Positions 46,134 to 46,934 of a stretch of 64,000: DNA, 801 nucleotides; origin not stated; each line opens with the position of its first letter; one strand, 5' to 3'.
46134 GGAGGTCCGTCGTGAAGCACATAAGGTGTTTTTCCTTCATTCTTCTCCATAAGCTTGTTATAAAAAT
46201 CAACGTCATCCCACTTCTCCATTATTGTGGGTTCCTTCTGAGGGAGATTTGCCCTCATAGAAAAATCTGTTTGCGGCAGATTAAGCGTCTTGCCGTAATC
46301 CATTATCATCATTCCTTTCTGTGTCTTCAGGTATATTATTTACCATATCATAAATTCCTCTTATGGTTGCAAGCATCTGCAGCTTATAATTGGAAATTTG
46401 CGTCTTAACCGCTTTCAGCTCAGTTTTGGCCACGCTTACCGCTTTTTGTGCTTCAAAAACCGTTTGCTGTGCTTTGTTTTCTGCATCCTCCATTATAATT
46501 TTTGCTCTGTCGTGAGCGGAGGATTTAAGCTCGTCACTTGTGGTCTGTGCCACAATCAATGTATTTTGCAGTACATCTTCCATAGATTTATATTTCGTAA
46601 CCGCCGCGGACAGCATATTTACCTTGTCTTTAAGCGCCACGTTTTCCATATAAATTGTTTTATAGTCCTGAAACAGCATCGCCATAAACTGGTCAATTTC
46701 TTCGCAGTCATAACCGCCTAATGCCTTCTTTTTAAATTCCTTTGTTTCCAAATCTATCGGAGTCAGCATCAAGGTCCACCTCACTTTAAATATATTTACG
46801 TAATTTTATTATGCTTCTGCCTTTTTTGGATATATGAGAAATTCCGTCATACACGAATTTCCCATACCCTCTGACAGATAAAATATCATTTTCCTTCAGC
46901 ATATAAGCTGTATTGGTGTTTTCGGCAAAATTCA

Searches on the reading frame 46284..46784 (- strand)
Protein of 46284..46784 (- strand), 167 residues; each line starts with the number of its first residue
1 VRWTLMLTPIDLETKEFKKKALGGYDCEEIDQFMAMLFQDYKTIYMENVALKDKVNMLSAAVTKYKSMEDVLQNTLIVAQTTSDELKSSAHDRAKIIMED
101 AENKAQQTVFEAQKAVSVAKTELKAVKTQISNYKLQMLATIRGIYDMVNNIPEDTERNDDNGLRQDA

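Call 33: search_protein_families(library=pfam, max_evalue=0.001, proteins=[window:46284-46784:-])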
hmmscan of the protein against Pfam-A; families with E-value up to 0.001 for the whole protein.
window:46284-46784:- (167 aa): 1 family
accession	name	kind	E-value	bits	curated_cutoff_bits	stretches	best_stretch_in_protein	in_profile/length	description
PF05103.18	DivIVA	-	4.6e-33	114.4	28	1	7-136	1-129/131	DivIVA protein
